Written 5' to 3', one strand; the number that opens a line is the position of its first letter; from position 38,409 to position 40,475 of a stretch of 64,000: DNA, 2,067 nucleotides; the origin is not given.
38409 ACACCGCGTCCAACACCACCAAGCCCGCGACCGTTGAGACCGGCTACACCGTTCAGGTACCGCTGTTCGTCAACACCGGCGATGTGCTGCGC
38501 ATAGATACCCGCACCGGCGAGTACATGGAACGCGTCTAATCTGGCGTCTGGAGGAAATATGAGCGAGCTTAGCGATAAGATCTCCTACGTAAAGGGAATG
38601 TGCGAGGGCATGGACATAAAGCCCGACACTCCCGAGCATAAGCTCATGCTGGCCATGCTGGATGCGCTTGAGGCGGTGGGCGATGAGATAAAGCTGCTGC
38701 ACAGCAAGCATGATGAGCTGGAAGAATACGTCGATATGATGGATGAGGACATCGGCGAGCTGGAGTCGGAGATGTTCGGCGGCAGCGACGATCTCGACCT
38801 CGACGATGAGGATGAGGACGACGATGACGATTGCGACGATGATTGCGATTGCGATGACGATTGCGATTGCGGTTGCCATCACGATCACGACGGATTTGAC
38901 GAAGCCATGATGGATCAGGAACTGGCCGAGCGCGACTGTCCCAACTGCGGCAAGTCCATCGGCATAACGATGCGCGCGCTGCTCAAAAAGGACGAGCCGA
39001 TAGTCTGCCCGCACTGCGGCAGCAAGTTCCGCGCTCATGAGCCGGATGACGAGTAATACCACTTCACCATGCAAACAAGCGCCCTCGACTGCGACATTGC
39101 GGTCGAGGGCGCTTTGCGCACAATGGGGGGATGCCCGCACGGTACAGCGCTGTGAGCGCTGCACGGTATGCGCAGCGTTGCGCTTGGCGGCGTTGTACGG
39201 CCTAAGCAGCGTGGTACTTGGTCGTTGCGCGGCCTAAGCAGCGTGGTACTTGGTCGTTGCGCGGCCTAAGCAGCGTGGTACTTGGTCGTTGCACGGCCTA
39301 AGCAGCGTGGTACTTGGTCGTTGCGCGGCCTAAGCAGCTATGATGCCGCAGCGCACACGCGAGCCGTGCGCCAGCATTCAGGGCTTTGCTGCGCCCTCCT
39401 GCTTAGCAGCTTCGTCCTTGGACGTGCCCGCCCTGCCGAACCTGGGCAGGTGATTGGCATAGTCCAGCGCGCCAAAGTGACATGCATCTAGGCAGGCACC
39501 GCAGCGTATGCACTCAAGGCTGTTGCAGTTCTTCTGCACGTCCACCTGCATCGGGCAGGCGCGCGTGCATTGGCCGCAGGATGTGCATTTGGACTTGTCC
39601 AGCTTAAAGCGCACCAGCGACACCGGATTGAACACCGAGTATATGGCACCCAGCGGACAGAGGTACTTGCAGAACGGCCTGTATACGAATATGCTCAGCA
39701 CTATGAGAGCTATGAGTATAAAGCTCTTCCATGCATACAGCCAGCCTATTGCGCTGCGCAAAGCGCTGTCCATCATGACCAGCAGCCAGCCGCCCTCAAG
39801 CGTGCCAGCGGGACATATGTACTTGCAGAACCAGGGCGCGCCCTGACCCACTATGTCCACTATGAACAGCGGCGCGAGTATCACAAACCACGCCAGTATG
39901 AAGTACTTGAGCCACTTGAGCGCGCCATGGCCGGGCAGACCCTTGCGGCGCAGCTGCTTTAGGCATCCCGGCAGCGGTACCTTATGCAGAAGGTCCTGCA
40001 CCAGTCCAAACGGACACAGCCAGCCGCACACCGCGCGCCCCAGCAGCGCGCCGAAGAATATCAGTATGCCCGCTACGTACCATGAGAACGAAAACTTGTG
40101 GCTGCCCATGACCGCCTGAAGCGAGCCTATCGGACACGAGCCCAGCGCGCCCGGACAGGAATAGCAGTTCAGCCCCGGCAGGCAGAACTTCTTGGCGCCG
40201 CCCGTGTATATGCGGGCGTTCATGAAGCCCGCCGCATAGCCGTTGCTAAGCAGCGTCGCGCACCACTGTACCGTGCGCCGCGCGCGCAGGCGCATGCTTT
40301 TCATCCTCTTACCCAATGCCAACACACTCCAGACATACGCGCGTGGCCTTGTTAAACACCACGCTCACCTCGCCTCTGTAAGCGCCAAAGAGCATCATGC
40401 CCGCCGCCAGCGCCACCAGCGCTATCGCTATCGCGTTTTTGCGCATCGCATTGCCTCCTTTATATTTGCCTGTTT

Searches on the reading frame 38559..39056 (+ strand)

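Call 41: search_protein_families(library=pfam, proteins=[window:38559-39056:+])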
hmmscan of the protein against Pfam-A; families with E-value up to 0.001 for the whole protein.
window:38559-39056:+ (165 aa): 1 family
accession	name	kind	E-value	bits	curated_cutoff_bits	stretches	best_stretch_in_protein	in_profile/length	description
PF13248.11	Zn_ribbon_3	-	4.3e-05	23.3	27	0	145-157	14-26/26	zinc-ribbon domain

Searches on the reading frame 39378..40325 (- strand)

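Call 41: search_protein_families(library=pfam, proteins=[window:39378-40325:-])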
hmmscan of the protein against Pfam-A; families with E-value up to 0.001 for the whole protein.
window:39378-40325:- (315 aa): 10 families
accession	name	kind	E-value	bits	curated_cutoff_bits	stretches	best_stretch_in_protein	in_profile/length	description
PF12801.12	Fer4_5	-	3.4e-20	72.2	22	2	85-115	9-39/48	4Fe-4S binding domain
PF00037.32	Fer4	-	9.4e-10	38.3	21.1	1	242-259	3-20/24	4Fe-4S binding domain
PF12838.12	Fer4_7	-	2.2e-08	34.9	27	1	218-260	7-51/52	4Fe-4S dicluster domain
PF13237.11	Fer4_10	-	4.4e-07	30.2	25.5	1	241-282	3-52/53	4Fe-4S dicluster domain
PF13746.11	Fer4_18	-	7e-07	29.9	27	1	243-283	57-96/114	4Fe-4S dicluster domain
PF13187.11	Fer4_9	-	1.2e-06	28.9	27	2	246-285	1-50/52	4Fe-4S dicluster domain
PF12837.12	Fer4_6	-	1.8e-06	28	25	1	243-261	5-23/24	4Fe-4S binding domain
PF13183.11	Fer4_8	-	3.5e-06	27.9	27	1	270-302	3-36/68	4Fe-4S dicluster domain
PF12797.12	Fer4_2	-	4.5e-06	26.7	24.5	1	241-258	4-21/22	4Fe-4S binding domain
PF12800.12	Fer4_4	-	1.7e-05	25.2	24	0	245-259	2-16/17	4Fe-4S binding domain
